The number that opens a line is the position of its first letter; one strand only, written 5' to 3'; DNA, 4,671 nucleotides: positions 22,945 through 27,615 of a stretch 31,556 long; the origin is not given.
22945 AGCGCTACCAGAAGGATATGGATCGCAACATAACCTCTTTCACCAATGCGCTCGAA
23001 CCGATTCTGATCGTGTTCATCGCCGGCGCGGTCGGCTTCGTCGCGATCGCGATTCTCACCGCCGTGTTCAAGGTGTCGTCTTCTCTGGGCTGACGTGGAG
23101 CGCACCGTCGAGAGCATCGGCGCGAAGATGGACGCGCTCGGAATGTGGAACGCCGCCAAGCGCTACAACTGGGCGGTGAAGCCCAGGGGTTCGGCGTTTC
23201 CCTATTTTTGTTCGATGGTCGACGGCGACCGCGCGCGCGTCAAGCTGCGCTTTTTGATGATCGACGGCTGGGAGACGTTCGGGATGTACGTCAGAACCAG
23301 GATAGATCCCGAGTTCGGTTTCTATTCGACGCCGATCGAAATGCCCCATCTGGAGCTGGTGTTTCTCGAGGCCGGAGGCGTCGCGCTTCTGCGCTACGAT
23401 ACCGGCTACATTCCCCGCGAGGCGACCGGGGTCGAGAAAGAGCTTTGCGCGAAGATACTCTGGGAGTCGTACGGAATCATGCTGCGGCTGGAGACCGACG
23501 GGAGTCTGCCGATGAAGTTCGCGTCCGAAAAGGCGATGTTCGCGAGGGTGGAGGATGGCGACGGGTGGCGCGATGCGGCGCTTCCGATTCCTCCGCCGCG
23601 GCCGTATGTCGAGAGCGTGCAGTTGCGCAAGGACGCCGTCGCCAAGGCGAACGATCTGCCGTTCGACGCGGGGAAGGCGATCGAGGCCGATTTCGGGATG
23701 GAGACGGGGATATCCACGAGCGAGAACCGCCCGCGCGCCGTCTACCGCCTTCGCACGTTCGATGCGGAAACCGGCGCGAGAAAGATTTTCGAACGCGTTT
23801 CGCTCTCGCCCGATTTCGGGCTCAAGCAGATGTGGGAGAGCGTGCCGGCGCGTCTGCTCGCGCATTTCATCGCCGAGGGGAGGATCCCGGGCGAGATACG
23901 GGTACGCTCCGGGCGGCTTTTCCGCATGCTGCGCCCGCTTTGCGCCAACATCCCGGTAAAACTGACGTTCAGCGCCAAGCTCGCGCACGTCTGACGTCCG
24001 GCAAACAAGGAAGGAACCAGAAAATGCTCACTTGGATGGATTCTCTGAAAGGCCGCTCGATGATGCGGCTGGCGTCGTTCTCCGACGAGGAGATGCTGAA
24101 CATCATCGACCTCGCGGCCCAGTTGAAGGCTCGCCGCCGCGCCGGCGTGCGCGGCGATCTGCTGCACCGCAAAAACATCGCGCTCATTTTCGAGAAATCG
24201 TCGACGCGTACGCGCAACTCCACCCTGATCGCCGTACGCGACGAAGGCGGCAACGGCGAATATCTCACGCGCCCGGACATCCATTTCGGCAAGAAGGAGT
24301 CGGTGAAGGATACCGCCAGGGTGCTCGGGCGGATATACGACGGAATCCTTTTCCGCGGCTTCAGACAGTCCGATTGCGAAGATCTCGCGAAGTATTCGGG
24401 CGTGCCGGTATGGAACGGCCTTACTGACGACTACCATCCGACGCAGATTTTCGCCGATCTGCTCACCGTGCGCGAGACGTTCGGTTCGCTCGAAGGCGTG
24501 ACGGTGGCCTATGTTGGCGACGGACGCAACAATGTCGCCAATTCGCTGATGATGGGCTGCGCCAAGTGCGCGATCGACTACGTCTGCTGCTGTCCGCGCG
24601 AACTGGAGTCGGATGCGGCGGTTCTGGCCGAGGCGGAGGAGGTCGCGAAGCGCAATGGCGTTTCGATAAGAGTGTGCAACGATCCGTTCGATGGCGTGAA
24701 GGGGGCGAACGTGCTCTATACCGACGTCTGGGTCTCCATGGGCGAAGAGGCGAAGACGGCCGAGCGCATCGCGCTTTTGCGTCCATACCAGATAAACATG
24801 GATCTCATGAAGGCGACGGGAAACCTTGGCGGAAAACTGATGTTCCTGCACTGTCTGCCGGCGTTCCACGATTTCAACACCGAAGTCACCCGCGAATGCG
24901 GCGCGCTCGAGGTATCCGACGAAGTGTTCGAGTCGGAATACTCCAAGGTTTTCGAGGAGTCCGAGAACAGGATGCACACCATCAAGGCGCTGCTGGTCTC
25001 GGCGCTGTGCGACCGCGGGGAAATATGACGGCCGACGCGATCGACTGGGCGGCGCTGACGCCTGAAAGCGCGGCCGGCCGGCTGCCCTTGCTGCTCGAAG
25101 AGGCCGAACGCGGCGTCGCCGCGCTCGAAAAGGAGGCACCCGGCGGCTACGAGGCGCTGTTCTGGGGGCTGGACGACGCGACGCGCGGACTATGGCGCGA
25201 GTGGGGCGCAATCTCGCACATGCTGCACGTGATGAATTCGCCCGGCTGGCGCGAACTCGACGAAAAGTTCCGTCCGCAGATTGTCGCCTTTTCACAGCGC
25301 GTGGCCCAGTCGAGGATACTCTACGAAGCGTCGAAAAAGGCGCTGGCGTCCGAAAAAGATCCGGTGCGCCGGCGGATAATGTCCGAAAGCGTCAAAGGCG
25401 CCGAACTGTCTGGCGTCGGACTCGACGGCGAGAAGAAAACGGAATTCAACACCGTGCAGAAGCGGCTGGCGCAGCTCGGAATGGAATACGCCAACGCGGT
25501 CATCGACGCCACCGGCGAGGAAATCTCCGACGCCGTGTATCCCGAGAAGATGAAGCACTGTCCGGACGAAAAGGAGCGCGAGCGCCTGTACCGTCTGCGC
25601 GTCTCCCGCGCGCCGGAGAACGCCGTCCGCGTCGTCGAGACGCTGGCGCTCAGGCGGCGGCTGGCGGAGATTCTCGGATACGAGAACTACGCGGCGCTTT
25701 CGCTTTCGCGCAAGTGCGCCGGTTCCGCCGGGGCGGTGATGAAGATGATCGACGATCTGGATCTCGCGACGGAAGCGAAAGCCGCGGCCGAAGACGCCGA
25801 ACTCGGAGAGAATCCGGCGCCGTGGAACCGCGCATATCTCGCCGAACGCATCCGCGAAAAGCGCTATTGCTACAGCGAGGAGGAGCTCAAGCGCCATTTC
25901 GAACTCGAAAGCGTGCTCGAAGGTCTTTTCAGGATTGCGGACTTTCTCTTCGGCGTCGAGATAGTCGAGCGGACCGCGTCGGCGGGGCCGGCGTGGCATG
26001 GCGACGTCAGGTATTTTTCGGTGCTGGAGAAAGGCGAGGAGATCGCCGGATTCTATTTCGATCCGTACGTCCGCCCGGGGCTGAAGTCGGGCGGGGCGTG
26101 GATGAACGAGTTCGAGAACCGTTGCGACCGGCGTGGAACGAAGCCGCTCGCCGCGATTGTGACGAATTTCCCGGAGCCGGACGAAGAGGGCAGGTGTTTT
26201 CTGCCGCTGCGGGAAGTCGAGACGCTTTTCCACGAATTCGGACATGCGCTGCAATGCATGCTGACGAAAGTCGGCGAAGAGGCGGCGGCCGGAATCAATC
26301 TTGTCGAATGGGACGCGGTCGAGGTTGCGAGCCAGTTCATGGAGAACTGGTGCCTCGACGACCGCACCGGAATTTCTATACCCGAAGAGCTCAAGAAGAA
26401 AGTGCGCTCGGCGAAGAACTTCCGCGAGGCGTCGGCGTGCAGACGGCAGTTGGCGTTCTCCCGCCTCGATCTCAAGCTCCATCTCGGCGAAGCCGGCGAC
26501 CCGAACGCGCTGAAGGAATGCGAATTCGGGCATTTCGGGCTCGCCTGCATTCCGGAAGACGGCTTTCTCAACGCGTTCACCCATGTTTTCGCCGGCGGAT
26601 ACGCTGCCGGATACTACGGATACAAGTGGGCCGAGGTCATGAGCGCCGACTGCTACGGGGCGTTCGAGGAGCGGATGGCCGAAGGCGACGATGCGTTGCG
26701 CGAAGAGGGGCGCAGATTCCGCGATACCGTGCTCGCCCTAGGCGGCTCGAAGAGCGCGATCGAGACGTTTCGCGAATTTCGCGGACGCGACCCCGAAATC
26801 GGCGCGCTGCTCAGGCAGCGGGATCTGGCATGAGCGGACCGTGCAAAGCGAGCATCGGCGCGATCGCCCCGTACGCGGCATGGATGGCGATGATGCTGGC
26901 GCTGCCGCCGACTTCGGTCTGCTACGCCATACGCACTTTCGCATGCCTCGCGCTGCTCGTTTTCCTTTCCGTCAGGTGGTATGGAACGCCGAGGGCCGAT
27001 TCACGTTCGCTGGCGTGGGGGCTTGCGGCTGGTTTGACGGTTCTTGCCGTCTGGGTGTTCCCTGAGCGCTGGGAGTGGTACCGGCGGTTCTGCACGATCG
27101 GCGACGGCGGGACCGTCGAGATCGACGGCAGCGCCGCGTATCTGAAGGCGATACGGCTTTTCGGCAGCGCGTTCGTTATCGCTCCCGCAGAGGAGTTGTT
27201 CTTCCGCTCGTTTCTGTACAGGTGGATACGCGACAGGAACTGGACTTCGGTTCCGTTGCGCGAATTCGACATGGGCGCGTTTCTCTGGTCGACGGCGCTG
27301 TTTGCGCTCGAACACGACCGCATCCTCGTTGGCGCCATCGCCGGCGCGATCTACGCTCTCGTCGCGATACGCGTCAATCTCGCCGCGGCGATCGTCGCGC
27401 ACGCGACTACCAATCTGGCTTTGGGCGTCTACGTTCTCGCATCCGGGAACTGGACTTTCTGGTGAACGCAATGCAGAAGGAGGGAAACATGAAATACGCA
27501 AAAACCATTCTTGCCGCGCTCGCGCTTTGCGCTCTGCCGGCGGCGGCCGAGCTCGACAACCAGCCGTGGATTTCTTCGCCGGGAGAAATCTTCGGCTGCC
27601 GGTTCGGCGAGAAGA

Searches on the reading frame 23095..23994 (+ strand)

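Call 61: search_protein_families(library=pfam, proteins=[window:23095-23994:+], max_evalue=0.0001)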
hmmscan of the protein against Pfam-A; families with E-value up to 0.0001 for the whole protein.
window:23095-23994:+ (299 aa): 1 family
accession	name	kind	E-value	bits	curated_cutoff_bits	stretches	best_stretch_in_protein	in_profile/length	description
PF22007.2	DUF6930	-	1.9e-05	25.3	27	1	247-297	63-113/123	Domain of unknown function (DUF6930)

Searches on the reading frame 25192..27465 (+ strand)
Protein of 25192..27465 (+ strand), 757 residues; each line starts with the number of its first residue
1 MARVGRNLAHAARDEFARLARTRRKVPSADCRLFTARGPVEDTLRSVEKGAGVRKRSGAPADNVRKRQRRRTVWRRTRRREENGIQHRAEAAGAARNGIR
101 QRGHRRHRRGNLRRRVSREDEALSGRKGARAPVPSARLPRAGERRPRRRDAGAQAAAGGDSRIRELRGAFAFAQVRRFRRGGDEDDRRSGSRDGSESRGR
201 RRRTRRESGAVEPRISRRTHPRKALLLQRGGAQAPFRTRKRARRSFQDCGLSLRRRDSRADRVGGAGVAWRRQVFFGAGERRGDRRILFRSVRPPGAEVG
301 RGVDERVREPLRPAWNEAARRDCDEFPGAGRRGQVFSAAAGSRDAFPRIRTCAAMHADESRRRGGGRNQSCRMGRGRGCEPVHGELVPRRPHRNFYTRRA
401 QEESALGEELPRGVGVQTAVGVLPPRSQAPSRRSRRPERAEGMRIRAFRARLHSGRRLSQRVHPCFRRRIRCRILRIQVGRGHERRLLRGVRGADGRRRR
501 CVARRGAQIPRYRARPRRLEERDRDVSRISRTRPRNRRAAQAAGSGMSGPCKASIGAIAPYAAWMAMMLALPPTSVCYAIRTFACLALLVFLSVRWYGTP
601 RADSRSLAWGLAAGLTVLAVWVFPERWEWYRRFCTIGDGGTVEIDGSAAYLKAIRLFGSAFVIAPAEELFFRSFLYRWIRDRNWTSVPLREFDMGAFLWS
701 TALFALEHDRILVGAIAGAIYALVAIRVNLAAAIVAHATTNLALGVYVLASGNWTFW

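Call 61: search_protein_families(library=pfam, proteins=[window:25192-27465:+], max_evalue=0.0001)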
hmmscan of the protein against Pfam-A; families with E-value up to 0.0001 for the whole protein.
window:25192-27465:+ (757 aa): 1 family
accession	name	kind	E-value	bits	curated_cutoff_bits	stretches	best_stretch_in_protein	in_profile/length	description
PF02517.21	Rce1-like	-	8.2e-11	42.5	22.4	1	654-742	6-92/93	Type II CAAX prenyl endopeptidase Rce1-like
